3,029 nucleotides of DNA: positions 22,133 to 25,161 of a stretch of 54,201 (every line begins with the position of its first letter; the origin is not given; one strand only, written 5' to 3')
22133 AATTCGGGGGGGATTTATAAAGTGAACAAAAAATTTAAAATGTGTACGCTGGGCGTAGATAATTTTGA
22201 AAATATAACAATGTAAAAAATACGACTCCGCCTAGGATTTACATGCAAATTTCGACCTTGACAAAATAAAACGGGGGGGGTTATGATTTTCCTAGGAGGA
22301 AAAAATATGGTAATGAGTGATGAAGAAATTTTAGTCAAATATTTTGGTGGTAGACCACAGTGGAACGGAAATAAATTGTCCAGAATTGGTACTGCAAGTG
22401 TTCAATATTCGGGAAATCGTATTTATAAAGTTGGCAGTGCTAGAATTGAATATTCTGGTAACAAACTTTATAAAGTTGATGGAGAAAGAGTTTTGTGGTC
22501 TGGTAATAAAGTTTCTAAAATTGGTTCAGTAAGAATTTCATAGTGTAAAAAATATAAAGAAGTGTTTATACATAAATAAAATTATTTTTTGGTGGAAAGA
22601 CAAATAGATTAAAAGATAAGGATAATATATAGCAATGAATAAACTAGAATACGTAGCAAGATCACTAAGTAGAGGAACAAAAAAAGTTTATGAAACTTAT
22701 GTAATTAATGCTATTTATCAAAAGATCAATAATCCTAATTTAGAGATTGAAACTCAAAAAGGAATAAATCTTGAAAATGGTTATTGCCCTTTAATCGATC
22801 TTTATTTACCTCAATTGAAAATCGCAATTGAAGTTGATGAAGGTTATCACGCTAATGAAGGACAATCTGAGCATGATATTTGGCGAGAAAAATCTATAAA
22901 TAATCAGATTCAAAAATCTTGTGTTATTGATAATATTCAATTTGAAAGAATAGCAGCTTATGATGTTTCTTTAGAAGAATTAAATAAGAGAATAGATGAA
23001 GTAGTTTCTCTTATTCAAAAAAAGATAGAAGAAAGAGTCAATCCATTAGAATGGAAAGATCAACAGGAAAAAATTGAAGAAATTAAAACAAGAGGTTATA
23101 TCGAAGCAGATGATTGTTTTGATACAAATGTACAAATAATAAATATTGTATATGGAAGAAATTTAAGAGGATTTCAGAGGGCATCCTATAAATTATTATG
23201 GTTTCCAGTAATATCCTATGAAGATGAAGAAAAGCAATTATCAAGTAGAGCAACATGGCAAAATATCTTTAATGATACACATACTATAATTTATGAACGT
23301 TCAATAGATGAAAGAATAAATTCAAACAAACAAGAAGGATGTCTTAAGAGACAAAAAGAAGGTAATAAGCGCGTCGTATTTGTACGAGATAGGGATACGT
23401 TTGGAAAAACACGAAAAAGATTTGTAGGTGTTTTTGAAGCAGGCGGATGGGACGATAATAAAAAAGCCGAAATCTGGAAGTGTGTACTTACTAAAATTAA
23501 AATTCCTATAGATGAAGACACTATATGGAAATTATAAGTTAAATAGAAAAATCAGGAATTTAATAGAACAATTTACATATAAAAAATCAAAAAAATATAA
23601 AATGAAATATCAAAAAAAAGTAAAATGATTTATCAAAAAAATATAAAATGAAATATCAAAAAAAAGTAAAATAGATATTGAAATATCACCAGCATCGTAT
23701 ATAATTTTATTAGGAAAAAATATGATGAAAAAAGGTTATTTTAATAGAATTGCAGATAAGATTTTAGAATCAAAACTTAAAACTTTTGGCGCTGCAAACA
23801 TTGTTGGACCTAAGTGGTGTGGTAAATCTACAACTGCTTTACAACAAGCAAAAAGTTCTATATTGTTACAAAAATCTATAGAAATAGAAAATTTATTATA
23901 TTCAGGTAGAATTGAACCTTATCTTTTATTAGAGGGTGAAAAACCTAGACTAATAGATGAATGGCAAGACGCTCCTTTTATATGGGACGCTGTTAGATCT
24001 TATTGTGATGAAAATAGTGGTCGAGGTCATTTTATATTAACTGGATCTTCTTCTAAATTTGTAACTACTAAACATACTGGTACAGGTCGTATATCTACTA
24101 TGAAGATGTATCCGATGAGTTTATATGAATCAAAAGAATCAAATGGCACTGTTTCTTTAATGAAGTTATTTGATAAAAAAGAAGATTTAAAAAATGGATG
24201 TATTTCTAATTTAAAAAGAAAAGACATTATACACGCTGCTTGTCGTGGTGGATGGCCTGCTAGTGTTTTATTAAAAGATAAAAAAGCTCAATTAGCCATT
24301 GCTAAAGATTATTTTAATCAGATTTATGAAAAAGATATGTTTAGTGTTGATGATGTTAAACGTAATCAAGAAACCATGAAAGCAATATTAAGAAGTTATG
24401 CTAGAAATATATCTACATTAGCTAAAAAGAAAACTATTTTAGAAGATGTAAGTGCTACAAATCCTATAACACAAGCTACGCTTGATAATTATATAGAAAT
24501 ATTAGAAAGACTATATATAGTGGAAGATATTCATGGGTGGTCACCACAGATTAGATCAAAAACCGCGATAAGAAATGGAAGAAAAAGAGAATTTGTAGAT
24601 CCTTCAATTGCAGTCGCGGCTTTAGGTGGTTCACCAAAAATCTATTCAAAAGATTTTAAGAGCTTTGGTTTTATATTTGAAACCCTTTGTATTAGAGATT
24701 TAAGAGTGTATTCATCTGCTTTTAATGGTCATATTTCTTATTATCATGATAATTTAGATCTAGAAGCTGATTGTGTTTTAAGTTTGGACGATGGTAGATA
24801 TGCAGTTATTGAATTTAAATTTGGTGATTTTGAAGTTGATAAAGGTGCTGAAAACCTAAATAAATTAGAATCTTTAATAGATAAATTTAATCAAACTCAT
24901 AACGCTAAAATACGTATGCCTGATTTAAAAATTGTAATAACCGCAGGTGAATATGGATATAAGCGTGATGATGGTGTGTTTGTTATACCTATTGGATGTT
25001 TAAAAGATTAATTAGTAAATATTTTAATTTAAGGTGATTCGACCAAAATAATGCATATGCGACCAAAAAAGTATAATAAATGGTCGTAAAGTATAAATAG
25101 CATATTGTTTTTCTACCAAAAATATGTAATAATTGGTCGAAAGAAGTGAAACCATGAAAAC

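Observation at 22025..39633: Integrase-less 17.6-kb defence/accessory island inserted directly 3' of a tRNA-Asn/tRNA-Glu pair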

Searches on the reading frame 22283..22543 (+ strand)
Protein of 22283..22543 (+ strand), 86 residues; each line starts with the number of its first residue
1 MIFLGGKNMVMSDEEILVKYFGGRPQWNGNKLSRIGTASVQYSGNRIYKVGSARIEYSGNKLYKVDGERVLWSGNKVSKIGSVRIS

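Call 6: search_protein_families(library=pfam, proteins=[window:22283-22543:+], max_evalue=0.01)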
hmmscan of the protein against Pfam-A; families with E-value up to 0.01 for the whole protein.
window:22283-22543:+ (86 aa): 0 families

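Call 7: search_protein_families(library=padloc, proteins=[window:22283-22543:+], max_evalue=0.01)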
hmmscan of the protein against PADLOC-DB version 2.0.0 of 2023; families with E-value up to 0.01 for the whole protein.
window:22283-22543:+ (86 aa): 0 families

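Call 52: find_related_loci(query=window:22307-22543:+, collection=viral_contigs, flank=5000)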
Query window:22307-22543:+ (78 aa) in viral_contigs; peptide patterns used: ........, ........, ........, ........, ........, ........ (x = any residue, [..] = any of these).
11 stretches matched a pattern; 1 encode a relative of the query (tblastn E <= 1e-3); 1 distinct loci.
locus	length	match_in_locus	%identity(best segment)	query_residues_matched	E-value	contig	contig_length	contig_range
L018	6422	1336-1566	69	1-77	6e-35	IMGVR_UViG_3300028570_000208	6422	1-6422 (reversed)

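Call 58: search_protein_families(library=ncbifam, proteins=[window:22307-22543:+], max_evalue=0.001)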
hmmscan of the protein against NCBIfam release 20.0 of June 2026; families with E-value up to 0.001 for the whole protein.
window:22307-22543:+ (78 aa): 0 families

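Call 59: search_protein_representatives(protein=window:22307-22543:+)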
Query: 78 residues. Proteins with E-value up to 0.001 (for the whole library): 46; up to 1e-10: 12; up to 1e-30: 0. The best 46 are listed.
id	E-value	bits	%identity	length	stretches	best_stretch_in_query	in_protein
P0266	2.0e-28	114.2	69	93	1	2-75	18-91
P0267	1.5e-27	111.4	70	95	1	4-76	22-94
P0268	7.8e-22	93.3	61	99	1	4-69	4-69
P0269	9.3e-19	83.5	31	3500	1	26-57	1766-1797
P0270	1.2e-17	80.0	52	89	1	3-77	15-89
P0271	7.5e-15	71.1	64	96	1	22-76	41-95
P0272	9.5e-15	70.8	52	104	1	3-77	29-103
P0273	1.4e-14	70.2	63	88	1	22-75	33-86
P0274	8.1e-13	64.7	49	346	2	21-64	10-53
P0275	1.6e-12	63.7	50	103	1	5-76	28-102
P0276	8.4e-12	61.4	59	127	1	3-53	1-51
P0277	2.9e-11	59.7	60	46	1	2-46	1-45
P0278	1.9e-10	57.1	31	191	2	18-73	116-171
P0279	4.9e-09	52.6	48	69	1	6-61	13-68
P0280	5.7e-09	52.4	74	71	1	36-77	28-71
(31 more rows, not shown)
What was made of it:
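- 22307..22543 (+): 78-aa protein: an N-terminal helix plus four 15-aa '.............' beta-hairpin repeats. The ORF can also be read from 22283. Function unknown. Rare family, 46 representatives among 1.84 billion (call 59).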

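Call 80: predict_structure(protein=window:22307-22543:+)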
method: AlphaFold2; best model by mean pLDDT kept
length: 78 residues; sequences in the alignment: 1
mean_pLDDT: 90.0   pTM: 0.72
mean pLDDT of the five models: 90.0, 52.6, 43.5, 40.7, 38.8
residues with pLDDT >= 90: 49; 70-90: 28; 50-70: 1; < 50: 0
segments of 3 or more residues with pLDDT < 50: none
pLDDT, mean of each block of 10 residues (from residue 1): 82 92 92 92 93 91 89 88
secondary structure, 60 per line:
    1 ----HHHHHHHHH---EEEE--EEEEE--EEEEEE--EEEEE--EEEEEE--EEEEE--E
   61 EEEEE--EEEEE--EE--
elements in order: H5-13 E17-20 E23-27 E30-35 E38-42 E45-50 E53-57 E60-65 E68-72
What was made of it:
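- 22307..22543 (+): AF2 pLDDT 90 in one of five models (call 80).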

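Call 83: fold_search(model_id=the predicted structure, library=pdb)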
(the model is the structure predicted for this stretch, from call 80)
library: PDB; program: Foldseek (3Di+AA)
matches with E <= 10: 21; with E <= 0.001: 0
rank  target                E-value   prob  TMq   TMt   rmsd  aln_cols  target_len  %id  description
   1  3tzg_A                6.2e-01  0.41  0.29  0.10   7.7        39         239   18  Crystal structure of a porin-like protein (BVU_2266) from Bacteroides vulgatus ATCC 8482 at 2.80 A resolution (released 2011-11-16)
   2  3tzg_B                6.2e-01  0.16  0.30  0.13  12.2        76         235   14  Crystal structure of a porin-like protein (BVU_2266) from Bacteroides vulgatus ATCC 8482 at 2.80 A resolution (released 2011-11-16)
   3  8fia_A                1.8e+00  0.20  0.35  0.02   6.6        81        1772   17  The structure of fly Teneurin self assembly (released 2023-05-03)
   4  8r51_A                3.3e+00  0.11  0.35  0.03   7.3        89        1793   12  Mouse teneurin-3 non-compact subunit - A1B1 isoform (released 2024-05-08)
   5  9ifo_A                4.4e+00  0.20  0.47  0.04   4.3        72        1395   15  Structure of Teneurin-Like Protein (TLP) (released 2026-03-11)
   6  1i21_X                4.4e+00  0.01  0.15  0.10  15.1        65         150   17  CRYSTAL STRUCTURE OF YEAST GNA1 (released 2001-05-16)
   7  4r8o_A                4.7e+00  0.01  0.16  0.13  13.9        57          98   10  Crystal structure of a DUF3836 family protein (BVU_1206) from Bacteroides vulgatus ATCC 8482 at 2.50 A resolution (released 2014-09-17)
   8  9da0                  4.7e+00  0.01  0.14  0.08  15.8        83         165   17  Human norovirus GII.4 Houston R112A mutant protease in complex with rupintrivir (released 2025-02-19)
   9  3tnf_B                5.2e+00  0.06  0.27  0.07   3.3        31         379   16  LidA from Legionella in complex with active Rab8a (released 2011-11-02)
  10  8rkf_A                5.9e+00  0.01  0.17  0.08  14.3        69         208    7  Crystal structure of the ZP-N1 and ZP-N2 domains of human ZP2 (hZP2-N1N2) (released 2024-03-13)
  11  6fb3_A                6.3e+00  0.16  0.46  0.03   3.7        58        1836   14  Teneurin 2 Partial Extracellular Domain (released 2018-03-28)
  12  7bam_A                6.7e+00  0.13  0.46  0.03   4.9        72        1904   15  human Teneurin4 WT C2 (released 2021-12-01)
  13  7joe_I                6.7e+00  0.02  0.21  0.12   9.6        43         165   14  Crystal structure of BbKI complexed with Human Kallikrein 4 (released 2021-07-21)
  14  5kis_B                7.5e+00  0.04  0.27  0.05  10.4        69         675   13  YenB/RHS2 complex (released 2017-08-09)
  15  7ban_A                8.4e+00  0.05  0.33  0.02   7.6        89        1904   11  human Teneurin4 Mut C2 (released 2022-01-12)
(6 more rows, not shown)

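Call 84: fold_search(model_id=the predicted structure, library=viral)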
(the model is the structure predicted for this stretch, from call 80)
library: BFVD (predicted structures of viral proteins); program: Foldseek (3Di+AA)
matches with E <= 10: 71; with E <= 0.001: 0
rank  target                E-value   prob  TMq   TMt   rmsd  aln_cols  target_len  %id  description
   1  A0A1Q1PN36            4.5e-01  0.09  0.21  0.09  13.8        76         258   14  (no name in the UniProt tables at hand)
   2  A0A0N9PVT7            7.3e-01  0.08  0.22  0.05  13.3        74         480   15  Putative calcineurin-like phosphoesterase [Port-miou virus]
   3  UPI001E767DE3         9.8e-01  0.41  0.42  0.17   4.7        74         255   18  (no name look-up for this kind of identifier)
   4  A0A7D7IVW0            1.1e+00  0.06  0.19  0.20  11.3        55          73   20  (no name in the UniProt tables at hand)
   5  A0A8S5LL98            1.3e+00  0.28  0.40  0.10   6.4        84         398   13  Prokaryotic membrane lipoprotein lipid attachment site [Siphoviridae sp. ctvod4]
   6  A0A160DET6            1.6e+00  0.05  0.15  0.03  11.6        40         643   15  Uncharacterized protein [Gordonia phage OneUp]
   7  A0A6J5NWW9            2.1e+00  0.02  0.16  0.13  14.7        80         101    8  Uncharacterized protein [uncultured Caudovirales phage]
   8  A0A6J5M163            2.3e+00  0.04  0.19  0.12   8.1        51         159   10  Uncharacterized protein [uncultured Caudovirales phage]
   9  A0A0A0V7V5            3.0e+00  0.03  0.20  0.05   9.1        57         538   16  Glycoprotein [Walkabout Creek virus]
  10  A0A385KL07            3.0e+00  0.02  0.18  0.04  13.6        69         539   17  Putative envelope glycoprotein [Dillard's Draw virus]
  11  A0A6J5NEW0            3.4e+00  0.03  0.17  0.06  10.8        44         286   16  Concanavalin A-like lectin/glucanases superfamily [uncultured Caudovirales phage]
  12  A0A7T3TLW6            3.6e+00  0.04  0.18  0.09  11.8        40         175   12  Uncharacterized protein [Serratia phage vB_SmaM_Yaphecito]
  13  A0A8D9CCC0            3.6e+00  0.01  0.20  0.06  17.4        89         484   15  Uncharacterized protein [uncultured marine phage]
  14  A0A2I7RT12            3.9e+00  0.02  0.18  0.20  15.6        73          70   14  (no name in the UniProt tables at hand)
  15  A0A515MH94            3.9e+00  0.02  0.16  0.16  13.1        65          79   17  Uncharacterized protein [Rhodococcus phage Sleepyhead]
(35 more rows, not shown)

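Call 86: search_protein_families(library=phrogs, proteins=[window:22307-22543:+], max_evalue=0.001)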
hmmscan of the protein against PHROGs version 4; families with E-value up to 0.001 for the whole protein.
window:22307-22543:+ (78 aa): 0 families

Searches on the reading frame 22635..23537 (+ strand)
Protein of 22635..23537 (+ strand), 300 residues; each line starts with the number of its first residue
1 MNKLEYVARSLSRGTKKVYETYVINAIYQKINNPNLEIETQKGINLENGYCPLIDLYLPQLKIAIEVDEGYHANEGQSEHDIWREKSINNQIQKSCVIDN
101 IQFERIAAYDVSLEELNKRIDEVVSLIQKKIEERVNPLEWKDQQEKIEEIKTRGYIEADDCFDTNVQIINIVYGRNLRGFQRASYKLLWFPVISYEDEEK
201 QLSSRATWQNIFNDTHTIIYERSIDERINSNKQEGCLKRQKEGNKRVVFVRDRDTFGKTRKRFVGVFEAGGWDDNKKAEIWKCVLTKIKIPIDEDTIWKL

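Call 6: search_protein_families(library=pfam, proteins=[window:22635-23537:+], max_evalue=0.01)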
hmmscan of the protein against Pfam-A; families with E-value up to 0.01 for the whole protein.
window:22635-23537:+ (300 aa): 2 families
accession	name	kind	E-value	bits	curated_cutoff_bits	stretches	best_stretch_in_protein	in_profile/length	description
PF21598.3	PvuRts1I-like_N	-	1.8e-23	83.6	27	1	4-127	1-130/131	Restriction endonuclease PvuRts1 I-like, N-terminal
PF18491.7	SRA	-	6.3e-16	59.1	30.2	1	150-290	2-145/145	SET and RING associated domain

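Call 7: search_protein_families(library=padloc, proteins=[window:22635-23537:+], max_evalue=0.01)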
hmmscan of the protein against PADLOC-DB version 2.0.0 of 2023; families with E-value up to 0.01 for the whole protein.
window:22635-23537:+ (300 aa): 2 families
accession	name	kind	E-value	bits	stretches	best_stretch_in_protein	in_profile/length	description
PDLC03210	mREase_II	-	1e-46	157.6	1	1-291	2-287/294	Type II methyl-directed restriction enzyme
PDLC03211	mREase_II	-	6.8e-21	72.9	1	1-132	1-139/312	Type II methyl-directed restriction enzyme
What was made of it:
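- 22635..23537 (+): Type IV (modification-dependent) restriction endonuclease, PvuRts1I-like N-terminal nuclease plus SRA base-flipping domain. Pfam call 6; PADLOC mREase_II 1e-46, full length (call 7).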

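Call 56: list_cluster_members(proteins=[window:22635-23537:+, window:23722-25011:+, window:25133-26200:+, window:26348-27568:+, window:27728-30838:+, window:31088-33172:+, window:33175-34335:+, window:34328-37345:+, window:37694-39016:+, window:39016-39633:+])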
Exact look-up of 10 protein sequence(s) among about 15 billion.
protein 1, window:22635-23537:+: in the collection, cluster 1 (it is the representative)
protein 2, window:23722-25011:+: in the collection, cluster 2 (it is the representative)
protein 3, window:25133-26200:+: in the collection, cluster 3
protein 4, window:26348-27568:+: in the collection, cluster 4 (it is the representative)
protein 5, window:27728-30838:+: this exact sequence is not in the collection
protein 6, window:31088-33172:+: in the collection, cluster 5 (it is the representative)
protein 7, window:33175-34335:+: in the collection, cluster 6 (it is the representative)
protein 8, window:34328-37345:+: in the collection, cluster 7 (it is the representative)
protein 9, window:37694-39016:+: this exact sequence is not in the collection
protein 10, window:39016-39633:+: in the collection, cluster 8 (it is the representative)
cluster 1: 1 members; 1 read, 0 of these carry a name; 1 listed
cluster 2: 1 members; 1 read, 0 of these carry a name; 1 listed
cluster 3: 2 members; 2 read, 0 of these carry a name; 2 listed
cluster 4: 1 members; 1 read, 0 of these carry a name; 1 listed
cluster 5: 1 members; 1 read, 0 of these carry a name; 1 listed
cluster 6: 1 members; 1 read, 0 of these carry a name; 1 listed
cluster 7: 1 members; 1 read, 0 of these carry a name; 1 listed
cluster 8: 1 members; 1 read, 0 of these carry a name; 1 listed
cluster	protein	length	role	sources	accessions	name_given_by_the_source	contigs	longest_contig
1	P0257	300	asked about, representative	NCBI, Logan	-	-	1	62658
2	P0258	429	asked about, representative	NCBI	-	-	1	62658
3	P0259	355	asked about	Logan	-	-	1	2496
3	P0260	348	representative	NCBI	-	-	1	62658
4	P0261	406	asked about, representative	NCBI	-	-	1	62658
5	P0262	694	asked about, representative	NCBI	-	-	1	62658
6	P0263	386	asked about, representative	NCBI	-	-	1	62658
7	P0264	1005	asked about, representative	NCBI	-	-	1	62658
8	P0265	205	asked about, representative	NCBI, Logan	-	-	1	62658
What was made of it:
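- Tried and rejected: All ten island proteins looked up are singletons or not on record at 90% identity (call 56).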

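Call 58: search_protein_families(library=ncbifam, proteins=[window:22635-23537:+], max_evalue=0.001)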
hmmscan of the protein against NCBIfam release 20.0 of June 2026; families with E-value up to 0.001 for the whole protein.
window:22635-23537:+ (300 aa): 0 families

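Call 86: search_protein_families(library=phrogs, proteins=[window:22635-23537:+], max_evalue=0.001)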
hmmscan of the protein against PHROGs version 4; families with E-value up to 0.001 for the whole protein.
window:22635-23537:+ (300 aa): 0 families

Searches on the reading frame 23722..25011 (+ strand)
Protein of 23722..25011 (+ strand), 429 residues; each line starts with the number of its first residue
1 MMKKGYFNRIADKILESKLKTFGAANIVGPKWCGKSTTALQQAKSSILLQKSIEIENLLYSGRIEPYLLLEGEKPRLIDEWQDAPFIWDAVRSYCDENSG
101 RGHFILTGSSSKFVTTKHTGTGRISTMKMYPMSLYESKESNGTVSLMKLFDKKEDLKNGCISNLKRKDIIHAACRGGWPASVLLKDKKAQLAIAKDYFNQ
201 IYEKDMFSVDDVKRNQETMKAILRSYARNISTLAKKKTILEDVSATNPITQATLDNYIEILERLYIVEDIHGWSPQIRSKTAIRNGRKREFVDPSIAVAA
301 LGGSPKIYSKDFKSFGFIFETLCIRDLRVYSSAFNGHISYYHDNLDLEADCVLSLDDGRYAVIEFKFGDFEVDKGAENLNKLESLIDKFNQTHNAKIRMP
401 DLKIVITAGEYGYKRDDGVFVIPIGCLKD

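Call 6: search_protein_families(library=pfam, proteins=[window:23722-25011:+], max_evalue=0.01)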
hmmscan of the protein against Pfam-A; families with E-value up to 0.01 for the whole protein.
window:23722-25011:+ (429 aa): 2 families
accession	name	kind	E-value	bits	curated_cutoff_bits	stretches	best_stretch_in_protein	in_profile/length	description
PF13635.12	DUF4143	-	5e-27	95.1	28.1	1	203-367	1-159/160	Domain of unknown function (DUF4143)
PF13173.12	AAA_14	-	3.5e-15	56.6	27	1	25-136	5-127/129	AAA domain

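Call 7: search_protein_families(library=padloc, proteins=[window:23722-25011:+], max_evalue=0.01)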
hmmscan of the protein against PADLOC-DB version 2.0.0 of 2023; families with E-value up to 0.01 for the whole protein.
window:23722-25011:+ (429 aa): 5 families
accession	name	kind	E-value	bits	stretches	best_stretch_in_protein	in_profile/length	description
PDLC04790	PDC-S01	-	1.2e-55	187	1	2-427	8-417/422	-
PDLC04787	PDC-S01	-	8.5e-22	75.6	1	17-313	22-316/412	-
PDLC04789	PDC-S01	-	5.9e-21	72.9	1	8-369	3-342/375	-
PDLC04788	PDC-S01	-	5.9e-10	36.6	1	77-354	89-370/448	-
PDLC04786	PDC-S01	-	1.3e-09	35.3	1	77-399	92-412/439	-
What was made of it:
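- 23722..25011 (+): AAA_14 + DUF4143 ATPase (PADLOC candidate PDC-S01, subfamily PDLC04790). Calls 6, 7.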

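Call 58: search_protein_families(library=ncbifam, proteins=[window:23722-25011:+], max_evalue=0.001)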
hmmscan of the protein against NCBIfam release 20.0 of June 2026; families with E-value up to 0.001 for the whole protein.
window:23722-25011:+ (429 aa): 0 families

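Call 86: search_protein_families(library=phrogs, proteins=[window:23722-25011:+], max_evalue=0.001)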
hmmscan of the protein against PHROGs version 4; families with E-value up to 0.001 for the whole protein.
window:23722-25011:+ (429 aa): 0 families
